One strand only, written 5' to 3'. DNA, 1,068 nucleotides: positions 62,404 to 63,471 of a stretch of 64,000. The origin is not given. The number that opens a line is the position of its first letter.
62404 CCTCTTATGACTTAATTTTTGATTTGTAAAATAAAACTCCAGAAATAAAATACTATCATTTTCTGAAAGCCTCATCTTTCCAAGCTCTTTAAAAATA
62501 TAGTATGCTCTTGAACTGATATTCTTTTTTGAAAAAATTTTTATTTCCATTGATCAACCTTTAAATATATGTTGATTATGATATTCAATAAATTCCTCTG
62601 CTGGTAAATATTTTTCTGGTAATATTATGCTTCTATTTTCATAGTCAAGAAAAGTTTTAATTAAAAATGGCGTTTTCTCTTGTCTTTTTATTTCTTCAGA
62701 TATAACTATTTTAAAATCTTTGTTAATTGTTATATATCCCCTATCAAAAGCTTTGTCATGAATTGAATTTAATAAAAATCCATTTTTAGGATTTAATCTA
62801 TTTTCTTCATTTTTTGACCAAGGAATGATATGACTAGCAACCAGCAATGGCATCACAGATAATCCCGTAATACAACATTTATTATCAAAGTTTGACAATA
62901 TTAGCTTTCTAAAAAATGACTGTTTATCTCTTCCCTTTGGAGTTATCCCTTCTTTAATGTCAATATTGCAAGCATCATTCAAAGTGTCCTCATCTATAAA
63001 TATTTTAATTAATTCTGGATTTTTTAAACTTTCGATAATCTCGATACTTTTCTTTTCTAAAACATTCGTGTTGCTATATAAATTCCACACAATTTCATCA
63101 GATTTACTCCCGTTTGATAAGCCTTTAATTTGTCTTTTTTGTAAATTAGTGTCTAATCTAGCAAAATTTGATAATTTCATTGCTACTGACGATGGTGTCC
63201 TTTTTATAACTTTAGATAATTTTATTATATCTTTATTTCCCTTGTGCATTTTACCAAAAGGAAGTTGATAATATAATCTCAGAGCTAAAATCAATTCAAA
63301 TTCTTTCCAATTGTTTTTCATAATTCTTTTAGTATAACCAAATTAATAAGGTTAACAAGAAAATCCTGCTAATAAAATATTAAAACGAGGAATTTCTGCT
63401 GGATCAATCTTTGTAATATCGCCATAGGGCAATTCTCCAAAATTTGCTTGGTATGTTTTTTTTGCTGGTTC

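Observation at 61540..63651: Decayed restriction-modification-like locus: C5-MTase truncated immediately after its catalytic Cys, followed by an HNH nuclease and a co-transcribed 336 aa unknown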

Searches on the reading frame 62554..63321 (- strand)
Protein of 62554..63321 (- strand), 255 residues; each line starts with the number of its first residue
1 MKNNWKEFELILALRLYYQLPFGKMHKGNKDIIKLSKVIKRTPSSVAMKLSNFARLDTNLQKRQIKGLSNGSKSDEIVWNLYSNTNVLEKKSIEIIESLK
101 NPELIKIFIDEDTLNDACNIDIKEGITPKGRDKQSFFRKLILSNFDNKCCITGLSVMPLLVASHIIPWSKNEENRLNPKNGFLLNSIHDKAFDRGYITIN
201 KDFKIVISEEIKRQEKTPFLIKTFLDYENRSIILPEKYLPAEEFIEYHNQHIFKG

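Call 3: search_protein_families(library=pfam, proteins=[window:62554-63321:-], max_evalue=1)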
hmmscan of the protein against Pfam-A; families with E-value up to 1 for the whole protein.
window:62554-63321:- (255 aa): 2 families
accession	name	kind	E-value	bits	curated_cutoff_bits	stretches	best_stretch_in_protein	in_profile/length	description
PF13391.12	HNH_2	-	2.2e-12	47.1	21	1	149-200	1-66/66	HNH endonuclease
PF06033.17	DUF918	-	0.033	14.4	27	1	193-232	88-127/152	Nucleopolyhedrovirus protein of unknown function (DUF918)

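Call 4: search_protein_families(library=padloc, proteins=[window:62554-63321:-], max_evalue=1)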
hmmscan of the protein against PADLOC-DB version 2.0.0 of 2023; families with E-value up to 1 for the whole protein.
window:62554-63321:- (255 aa): 3 families
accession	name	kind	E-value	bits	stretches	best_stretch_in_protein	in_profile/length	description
PDLC04132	HNH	-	5.8e-84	279.6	1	2-254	26-273/286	-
PDLC03546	HNH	-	2.4e-42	142.9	2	125-253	150-277/282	Type II restriction enzyme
PDLC03529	REase_II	-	3e-06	24.7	1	148-210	284-346/389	Type II restriction enzyme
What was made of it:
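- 62554..63321 (-): Inserted HNH_2 nuclease gene of 255 aa. It has an N-terminal all-helical domain (about residues 7-115) and a C-terminal beta-beta-alpha-Me HNH domain. Pfam HNH_2 at 2.2e-12 and PADLOC PDLC04132 at 5.8e-84, full length (calls 3, 4).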

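Call 5: search_protein_families(library=ncbifam, proteins=[window:62554-63321:-], max_evalue=1)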
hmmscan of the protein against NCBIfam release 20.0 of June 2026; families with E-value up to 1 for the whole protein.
window:62554-63321:- (255 aa): 1 family
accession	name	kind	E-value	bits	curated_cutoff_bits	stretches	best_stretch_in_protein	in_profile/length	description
NF045808.1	PT-DNA_restrict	exception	1e-19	70.7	180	1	74-254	112-284/284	phosphorothioated DNA-binding restriction endonuclease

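Call 7: find_homologous_proteins(query=window:62554-63321:-)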
Query window:62554-63321:- (255 aa): 3522 proteins with E <= 0.001 among 4028 candidates; the best 120 are listed.
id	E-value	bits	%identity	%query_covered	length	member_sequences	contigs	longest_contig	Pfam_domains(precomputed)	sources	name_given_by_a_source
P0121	7.4e-165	564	100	100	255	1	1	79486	PF13391.13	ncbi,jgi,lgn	ncbi:MAG: HNH endonuclease [Parcubacteria group bacterium]|jgi:putative restriction endonuclease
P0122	4.9e-128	444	79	100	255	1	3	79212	PF13391.13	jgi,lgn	jgi:putative restriction endonuclease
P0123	1.0e-124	433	75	100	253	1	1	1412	PF13391.13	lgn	-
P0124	5.0e-120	418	74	100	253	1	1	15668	PF13391.13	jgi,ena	-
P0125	3.4e-97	343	61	98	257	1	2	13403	PF13391.13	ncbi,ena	-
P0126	6.9e-95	335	62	100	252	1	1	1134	PF13391.13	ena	-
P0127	1.7e-94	334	62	100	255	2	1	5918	PF13391.13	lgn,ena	-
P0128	6.1e-85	303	63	85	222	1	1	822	PF13391.13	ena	-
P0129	2.7e-69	251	49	99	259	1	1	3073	PF13391.13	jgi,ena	jgi:putative restriction endonuclease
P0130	1.9e-68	249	47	100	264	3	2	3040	PF13391.13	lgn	-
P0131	2.0e-68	248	48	99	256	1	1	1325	PF13391.13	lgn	-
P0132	3.1e-68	248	46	99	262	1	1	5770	PF13391.13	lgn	-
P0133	4.2e-68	247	50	100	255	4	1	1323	PF13391.13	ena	-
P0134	4.6e-68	247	49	99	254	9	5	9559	PF13391.13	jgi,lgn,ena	-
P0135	8.4e-68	246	48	99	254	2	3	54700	PF13391.13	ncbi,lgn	-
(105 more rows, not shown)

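Call 10: find_encoding_contigs(protein=P0122, flank=6000, max_places=4)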
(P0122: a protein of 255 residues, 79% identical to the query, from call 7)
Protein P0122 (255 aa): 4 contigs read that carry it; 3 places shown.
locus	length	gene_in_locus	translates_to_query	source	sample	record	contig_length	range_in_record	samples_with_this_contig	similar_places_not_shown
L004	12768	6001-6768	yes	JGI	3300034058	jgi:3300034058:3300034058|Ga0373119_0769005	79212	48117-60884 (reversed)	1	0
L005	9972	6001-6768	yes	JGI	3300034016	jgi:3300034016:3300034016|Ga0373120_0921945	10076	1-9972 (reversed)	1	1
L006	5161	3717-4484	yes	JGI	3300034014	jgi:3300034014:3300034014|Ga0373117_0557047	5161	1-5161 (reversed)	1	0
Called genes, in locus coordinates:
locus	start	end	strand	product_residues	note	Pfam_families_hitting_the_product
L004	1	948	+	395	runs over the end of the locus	PF00926:DHBP_synthase, PF00925:GTP_cyclohydro2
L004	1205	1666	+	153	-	PF00885:DMRL_synthase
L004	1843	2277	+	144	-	PF01029:NusB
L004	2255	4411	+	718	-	PF22745:Nlig-Ia, PF01653:DNA_ligase_aden, PF03120:OB_DNA_ligase, PF03119:DNA_ligase_ZBD, PF12826:HHH_2, PF14520:HHH_5 (weak), PF00533:BRCT, PF12738:PTCB-BRCT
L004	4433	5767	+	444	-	PF00009:GTP_EFTU, PF00071:Ras (faint), PF01926:MMR_HSR1, PF02421:FeoB_N, PF00009:GTP_EFTU, PF01926:MMR_HSR1, PF02421:FeoB_N, PF14714:KH_dom-like, +5 more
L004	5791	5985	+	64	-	PF00145:DNA_methylase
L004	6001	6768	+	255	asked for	PF13391:HNH_2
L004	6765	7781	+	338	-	-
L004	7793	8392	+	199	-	PF02660:G3P_acyltransf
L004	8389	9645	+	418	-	PF01136:Peptidase_U32, PF16325:Peptidase_U32_C (weak)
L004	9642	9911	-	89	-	PF04193:PQ-loop (weak)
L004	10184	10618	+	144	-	PF13279:4HBT_2, PF03061:4HBT (weak)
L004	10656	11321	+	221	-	PF13386:DsbD_2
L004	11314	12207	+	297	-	PF04055:Radical_SAM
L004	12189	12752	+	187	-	-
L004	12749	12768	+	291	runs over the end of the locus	PF04784:DUF547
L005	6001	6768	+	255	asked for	PF13391:HNH_2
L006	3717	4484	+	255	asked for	PF13391:HNH_2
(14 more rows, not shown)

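Call 15: find_related_loci(query=window:62554-63321:-, collection=metagenome_contigs, flank=4000)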
Query window:62554-63321:- (255 aa) in metagenome_contigs; peptide patterns used: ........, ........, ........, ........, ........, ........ (x = any residue, [..] = any of these).
140 stretches matched a pattern; 11 encode a relative of the query (tblastn E <= 1e-3); 11 distinct loci.
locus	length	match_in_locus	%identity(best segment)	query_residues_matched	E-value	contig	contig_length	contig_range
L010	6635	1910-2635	43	5-249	5e-60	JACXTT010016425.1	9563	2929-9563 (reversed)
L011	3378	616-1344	42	5-250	1e-58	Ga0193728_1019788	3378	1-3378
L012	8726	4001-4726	43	5-249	1e-58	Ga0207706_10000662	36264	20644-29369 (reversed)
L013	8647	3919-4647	41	5-250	1e-57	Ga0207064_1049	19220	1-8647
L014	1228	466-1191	40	5-249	7e-60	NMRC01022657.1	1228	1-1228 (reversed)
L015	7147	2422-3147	42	5-249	8e-57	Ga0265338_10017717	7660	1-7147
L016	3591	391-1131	42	5-255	2e-56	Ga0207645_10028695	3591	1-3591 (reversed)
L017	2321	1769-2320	44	5-191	5e-45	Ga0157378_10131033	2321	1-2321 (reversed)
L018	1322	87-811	39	5-249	1e-46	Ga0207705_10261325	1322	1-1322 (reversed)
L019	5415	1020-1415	38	113-253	9e-24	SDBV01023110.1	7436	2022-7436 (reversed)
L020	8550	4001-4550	41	35-255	8e-24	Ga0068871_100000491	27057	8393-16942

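Call 16: find_encoding_contigs(protein=P0124, flank=5000, max_places=3)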
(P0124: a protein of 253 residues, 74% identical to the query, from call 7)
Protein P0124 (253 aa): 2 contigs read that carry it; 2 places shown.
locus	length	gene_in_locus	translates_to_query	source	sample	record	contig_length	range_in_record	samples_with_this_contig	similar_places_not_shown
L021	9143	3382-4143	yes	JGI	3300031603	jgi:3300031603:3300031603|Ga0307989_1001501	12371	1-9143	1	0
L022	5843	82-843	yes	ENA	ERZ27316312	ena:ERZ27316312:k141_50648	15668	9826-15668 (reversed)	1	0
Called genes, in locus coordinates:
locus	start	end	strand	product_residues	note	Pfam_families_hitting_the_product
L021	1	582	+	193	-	?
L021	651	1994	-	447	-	PF02812:ELFV_dehydrog_N, PF00208:ELFV_dehydrog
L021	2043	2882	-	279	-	PF00753:Lactamase_B, PF12706:Lactamase_B_2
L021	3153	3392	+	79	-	PF00145:DNA_methylase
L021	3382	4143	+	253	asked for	PF13391:HNH_2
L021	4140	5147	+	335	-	-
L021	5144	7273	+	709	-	PF13328:HD_4, PF01966:HD (weak), PF04607:RelA_SpoT, PF02824:TGS, PF28438:RelA_RIS (weak), PF01842:ACT, PF13291:ACT_4, PF22629:ACT_AHAS_ss (weak), +1 more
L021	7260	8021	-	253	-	PF01790:LGT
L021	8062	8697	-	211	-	PF02565:RecO_C (faint), PF11967:RecO_N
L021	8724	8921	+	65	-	PF15919:HicB_lk_antitox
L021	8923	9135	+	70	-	PF07927:HicA_toxin (weak)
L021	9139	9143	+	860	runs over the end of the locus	PF00133:tRNA-synt_1, PF01406:tRNA-synt_1e (faint), PF09334:tRNA-synt_1g, PF13603:tRNA-synt_1_2, PF00133:tRNA-synt_1, PF09334:tRNA-synt_1g (weak), PF08264:Anticodon_1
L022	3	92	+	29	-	?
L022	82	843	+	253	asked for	PF13391:HNH_2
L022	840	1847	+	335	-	-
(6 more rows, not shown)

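Call 17: find_encoding_contigs(protein=P0125, flank=5000, max_places=3)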
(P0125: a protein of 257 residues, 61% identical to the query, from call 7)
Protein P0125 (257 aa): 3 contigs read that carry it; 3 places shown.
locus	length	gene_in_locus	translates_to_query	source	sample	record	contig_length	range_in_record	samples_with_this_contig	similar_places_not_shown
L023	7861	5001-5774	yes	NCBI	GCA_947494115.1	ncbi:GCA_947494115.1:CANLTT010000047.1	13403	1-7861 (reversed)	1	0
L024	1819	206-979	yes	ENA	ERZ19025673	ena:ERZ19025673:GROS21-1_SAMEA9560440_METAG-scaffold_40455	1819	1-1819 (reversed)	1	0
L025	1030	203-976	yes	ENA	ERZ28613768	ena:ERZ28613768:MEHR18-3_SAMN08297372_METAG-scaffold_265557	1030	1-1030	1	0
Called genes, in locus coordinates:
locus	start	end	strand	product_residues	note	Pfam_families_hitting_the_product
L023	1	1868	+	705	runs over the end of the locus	PF02629:CoA_binding, PF13380:CoA_binding_2, PF13607:Succ_CoA_lig, PF19045:Ligase_CoA_2, PF13549:ATP-grasp_5, PF08442:ATP-grasp_2 (weak)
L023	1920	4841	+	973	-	PF00133:tRNA-synt_1, PF09334:tRNA-synt_1g (faint), PF13603:tRNA-synt_1_2 (faint), PF08264:Anticodon_1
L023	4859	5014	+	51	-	PF00145:DNA_methylase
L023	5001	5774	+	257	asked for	PF13391:HNH_2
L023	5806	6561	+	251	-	PF18643:RE_BsaWI (weak)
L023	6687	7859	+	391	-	?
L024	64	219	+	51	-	PF00145:DNA_methylase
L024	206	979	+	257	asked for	PF13391:HNH_2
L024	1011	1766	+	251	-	PF18643:RE_BsaWI (weak)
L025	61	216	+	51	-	PF00145:DNA_methylase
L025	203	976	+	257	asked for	PF13391:HNH_2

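Call 18: find_encoding_contigs(protein=P0127, flank=5000, max_places=3)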
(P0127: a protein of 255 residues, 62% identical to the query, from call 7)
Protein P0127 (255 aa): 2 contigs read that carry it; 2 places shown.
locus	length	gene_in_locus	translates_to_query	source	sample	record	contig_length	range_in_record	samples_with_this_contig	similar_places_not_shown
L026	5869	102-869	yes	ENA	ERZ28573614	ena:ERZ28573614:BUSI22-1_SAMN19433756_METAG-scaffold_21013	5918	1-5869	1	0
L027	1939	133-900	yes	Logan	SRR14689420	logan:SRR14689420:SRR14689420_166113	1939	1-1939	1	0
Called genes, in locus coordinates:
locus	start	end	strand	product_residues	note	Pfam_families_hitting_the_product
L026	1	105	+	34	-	?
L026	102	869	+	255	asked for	PF13391:HNH_2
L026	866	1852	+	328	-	-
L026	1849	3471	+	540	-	PF06418:CTP_synth_N, PF00117:GATase, PF07722:Peptidase_C26 (faint)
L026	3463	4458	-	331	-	PF20154:LNT_N (weak)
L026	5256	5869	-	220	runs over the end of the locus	?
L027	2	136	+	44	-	?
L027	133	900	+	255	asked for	PF13391:HNH_2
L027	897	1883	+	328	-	-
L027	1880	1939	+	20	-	?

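Call 21: search_solved_structures(query=window:62554-63321:-, max_evalue=1, show_alignments=2)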
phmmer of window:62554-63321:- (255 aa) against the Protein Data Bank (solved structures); distinct sequences matched with E-value up to 1: 2.
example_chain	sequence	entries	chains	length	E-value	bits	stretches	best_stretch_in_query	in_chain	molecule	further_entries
6yex_A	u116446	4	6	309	2.2e-11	46.9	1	114-213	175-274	HNH endonuclease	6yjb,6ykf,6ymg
2w4l_A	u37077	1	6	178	0.68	12.5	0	142-185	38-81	DEOXYCYTIDYLATE DEAMINASE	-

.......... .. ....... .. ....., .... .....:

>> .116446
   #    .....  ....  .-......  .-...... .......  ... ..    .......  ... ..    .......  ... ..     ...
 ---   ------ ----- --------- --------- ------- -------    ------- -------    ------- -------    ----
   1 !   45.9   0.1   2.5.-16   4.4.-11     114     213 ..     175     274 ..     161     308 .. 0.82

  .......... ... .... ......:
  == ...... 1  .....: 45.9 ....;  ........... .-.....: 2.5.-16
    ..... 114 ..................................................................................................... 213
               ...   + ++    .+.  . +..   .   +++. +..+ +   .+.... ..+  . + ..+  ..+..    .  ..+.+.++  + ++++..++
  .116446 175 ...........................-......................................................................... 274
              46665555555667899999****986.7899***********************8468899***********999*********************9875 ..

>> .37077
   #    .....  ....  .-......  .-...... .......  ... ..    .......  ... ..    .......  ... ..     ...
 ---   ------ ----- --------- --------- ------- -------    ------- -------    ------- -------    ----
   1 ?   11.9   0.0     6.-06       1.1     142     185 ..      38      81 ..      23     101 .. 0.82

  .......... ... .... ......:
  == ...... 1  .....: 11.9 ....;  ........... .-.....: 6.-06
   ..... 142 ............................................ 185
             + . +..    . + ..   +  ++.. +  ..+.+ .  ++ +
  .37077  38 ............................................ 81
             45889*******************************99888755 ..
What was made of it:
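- On HNH_2 nucleases: The alignment to VcaM4I is shown in call 21.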

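Call 34: predict_structure(alignment_id=A1)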
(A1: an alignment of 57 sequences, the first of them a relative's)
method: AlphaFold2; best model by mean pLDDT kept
length: 255 residues; sequences in the alignment: 57
mean_pLDDT: 90.0   pTM: 0.86
mean pLDDT of the five models: 90.0, 88.4, 87.1, 87.1, 86.9
residues with pLDDT >= 90: 190; 70-90: 41; 50-70: 18; < 50: 6
segments of 3 or more residues with pLDDT < 50: 117-121
pLDDT, mean of each block of 10 residues (from residue 1): 82 96 94 97 96 90 77 90 94 92 86 52 55 89 96 96 94 92 98 98 97 97 97 93 97 94
secondary structure, 60 per line:
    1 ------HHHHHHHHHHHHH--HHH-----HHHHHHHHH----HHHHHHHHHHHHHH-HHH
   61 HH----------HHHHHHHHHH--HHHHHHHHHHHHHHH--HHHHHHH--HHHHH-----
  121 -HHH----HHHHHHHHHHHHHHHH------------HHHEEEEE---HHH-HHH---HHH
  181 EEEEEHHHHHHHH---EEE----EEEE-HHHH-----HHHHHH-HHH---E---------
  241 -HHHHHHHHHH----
elements in order: H7-19 H30-38 H43-56 H58-62 H73-82 H85-99 H102-108 H111-115 H129-144 E160-164 E181-185 H186-193 E197-199 E204-207 H209-212 H218-223 H242-251
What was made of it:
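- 62554..63321 (-): The AlphaFold model has pLDDT 90 (call 34).
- On Modification-dependent (type IV) HNH restriction enzymes (VcaM4I, TagI, PcaRCII, ScoMcrA type): The N-terminal domain is confidently modelled as all-helical (call 34).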

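Call 38: fold_search(model_id=the predicted structure, library=pdb)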
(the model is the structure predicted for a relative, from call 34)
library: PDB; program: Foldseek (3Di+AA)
matches with E <= 10: 133; with E <= 0.001: 2
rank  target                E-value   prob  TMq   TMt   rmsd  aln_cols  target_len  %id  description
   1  6yex_A                1.1e-06  1.00  0.36  0.30  19.2       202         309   20  VcaM4I restriction endonuclease in the absence of DNA (released 2020-12-16)
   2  6yex_B                1.8e-06  1.00  0.37  0.31  16.4       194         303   23  VcaM4I restriction endonuclease in the absence of DNA (released 2020-12-16)
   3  6ghs                  4.8e-03  1.00  0.36  0.32   5.4       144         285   16  Modification dependent TagI restriction endonuclease (released 2018-08-29)
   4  9k32_A                1.3e-01  0.15  0.20  0.09  19.6       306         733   11  Cryo-EM structure of the NbaCas9-guide RNA-target DNA complex (released 2026-02-04)
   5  6jdv_A                1.4e-01  0.28  0.24  0.08  17.7       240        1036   11  Crystal structure of Nme1Cas9 in complex with sgRNA and target DNA (ATATGATT PAM) in catalytic state (released 2019-11-06)
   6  8eea_G                1.9e-01  0.35  0.19  0.21  13.5       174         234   13  Structure of E.coli Septu (PtuAB) complex (released 2023-12-27)
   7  9n69_F                2.1e-01  0.25  0.20  0.22  14.7       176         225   10  Structure of the retron IA complex with HNH nuclease in the "down" orientation (released 2025-04-23)
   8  9nvu_P                5.7e-01  0.06  0.19  0.09  23.2       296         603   12  Engineered OrufIscB-omegaRNA-target DNA complex (released 2025-05-21)
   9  9n6b_F                6.0e-01  0.21  0.21  0.24  14.2       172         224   11  Structure of the retron IA complex with HNH nuclease in the "up" orientation (released 2025-04-23)
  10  9u9y_H                6.7e-01  0.23  0.21  0.25  13.8       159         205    8  Cryo-EM structure of retron Ec78 effector complex (released 2025-12-10)
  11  9ar6_A                7.1e-01  0.20  0.19  0.06  12.1       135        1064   10  CryoEM structure of ThermoCas9 in pre-cleavage state bound with the DNA containing NNNNCCA PAM (released 2025-02-26)
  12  9nnb_J                7.5e-01  0.14  0.18  0.22  13.7       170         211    9  Cryo-EM structure of the Retron Ec78 complex, PtuA:PtuB:RT (4:2:1) (released 2025-10-08)
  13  7bom                  7.9e-01  0.05  0.12  0.16  16.9       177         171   14  Crystal structure of recombinant horse spleen apo-R52C/E56C/R59C/E63C-Fr immobilized with gold ions. (released 2021-01-27)
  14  9hmp_D                8.8e-01  0.09  0.20  0.15  13.8       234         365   13  X-ray structure of S. cerevisiae threonylcarbamoyladenosine dehydratase 1 (residues 50-429) in complex with AMP (released 2025-12-24)
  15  8fmf_C                9.3e-01  0.90  0.21  0.15   2.1        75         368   17  Structure of CBASS Cap5 from Pseudomonas syringae as an activated tetramer with the cyclic dinucleotide 3'2'-c-diAMP l (released 2024-02-07)
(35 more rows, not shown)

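Call 50: search_dna_similar(query=window:62554-63321:-, collection=plasmids, mode=protein, max_rows=25)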
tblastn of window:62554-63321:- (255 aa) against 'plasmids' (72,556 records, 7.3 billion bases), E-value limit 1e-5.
Records with a match: 242; places in all: 249; records where one place covers at least 80% of the query: 4.
Best place of each record, by identity: <60% 242.
By first word of the organism name: Bacillus 73; Providencia 20; Rhizobium 17; Acinetobacter 12; Sinorhizobium 11; Enterobacter 9; Pseudomonas 6; Escherichia 6; Agrobacterium 5; Nostoc 5; and 42 more.
By predicted mobility (MOB-suite, as given by PLSDB): non-mobilizable 156; conjugative 64; mobilizable 22.
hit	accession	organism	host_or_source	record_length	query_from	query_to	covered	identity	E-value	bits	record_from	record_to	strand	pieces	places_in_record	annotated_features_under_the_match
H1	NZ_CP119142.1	Neisseria gonorrhoeae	Homo sapiens,whole organism,synovial ...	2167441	5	254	98%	41.7%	7e-56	199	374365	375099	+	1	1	none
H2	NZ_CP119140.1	Neisseria gonorrhoeae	Homo sapiens,whole organism,blood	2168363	5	254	98%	41.7%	7e-56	199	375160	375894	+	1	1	none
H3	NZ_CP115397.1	Hymenobacter yonginensis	whole organism,freshwater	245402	5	248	96%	36.8%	6e-46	171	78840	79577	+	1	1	HNH endonuclease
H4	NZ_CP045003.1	Pseudomonas aeruginosa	Homo sapiens,single cell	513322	30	254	88%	24.8%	4e-9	64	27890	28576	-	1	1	HNH endonuclease signature motif containing protein | hypothetical protein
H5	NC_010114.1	Vibrio sp. 09022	-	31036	95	252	62%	34.0%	2e-18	92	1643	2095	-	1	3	HNH endonuclease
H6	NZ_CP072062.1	Bacillus mycoides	cell culture,soil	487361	81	254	68%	30.4%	6e-9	64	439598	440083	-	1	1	HNH endonuclease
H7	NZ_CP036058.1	Bacillus mycoides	cell culture,soil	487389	81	254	68%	30.4%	6e-9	64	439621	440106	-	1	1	HNH endonuclease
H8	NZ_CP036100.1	Bacillus mycoides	cell culture,soil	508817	81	254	68%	30.4%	6e-9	64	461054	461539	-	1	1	HNH endonuclease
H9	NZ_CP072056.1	Bacillus mycoides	cell culture,soil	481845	81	254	68%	30.4%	6e-9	63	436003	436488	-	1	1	HNH endonuclease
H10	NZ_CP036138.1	Bacillus mycoides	cell culture,soil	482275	81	254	68%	30.4%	6e-9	63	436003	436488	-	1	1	HNH endonuclease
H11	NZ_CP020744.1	Bacillus mycoides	whole organism,soil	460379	127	254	50%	40.6%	3e-22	102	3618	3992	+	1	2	HNH endonuclease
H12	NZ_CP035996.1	Bacillus mycoides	cell culture,soil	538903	81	254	68%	29.8%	3e-8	62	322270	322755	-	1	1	HNH endonuclease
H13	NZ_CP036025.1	Bacillus mycoides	cell culture,soil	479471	81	254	68%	29.8%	5e-8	61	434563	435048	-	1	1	HNH endonuclease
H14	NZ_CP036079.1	Bacillus mycoides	cell culture,soil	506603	81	254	68%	29.8%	5e-8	61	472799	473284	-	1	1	HNH endonuclease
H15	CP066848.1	Bacillus mycoides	single cell,soil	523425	81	254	68%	29.8%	5e-8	61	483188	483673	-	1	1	HNH endonuclease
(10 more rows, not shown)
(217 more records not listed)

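Call 51: get_annotated_region(hit=H1, flank=4000)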
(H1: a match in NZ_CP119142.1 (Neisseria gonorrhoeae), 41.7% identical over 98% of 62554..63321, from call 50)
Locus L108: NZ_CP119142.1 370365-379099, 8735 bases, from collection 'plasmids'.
description: Neisseria gonorrhoeae strain 2022NG-0032 plasmid p2022NG-0032_1, complete sequence
organism: Neisseria gonorrhoeae (NCBI taxid 485)
taxonomy: Bacteria; Pseudomonadota; Betaproteobacteria; Neisseriales; Neisseriaceae; Neisseria; Neisseria gonorrhoeae
host: -; source: Homo sapiens,whole organism,synovial fluid; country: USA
typing (MOB-suite, as given by PLSDB): non-mobilizable
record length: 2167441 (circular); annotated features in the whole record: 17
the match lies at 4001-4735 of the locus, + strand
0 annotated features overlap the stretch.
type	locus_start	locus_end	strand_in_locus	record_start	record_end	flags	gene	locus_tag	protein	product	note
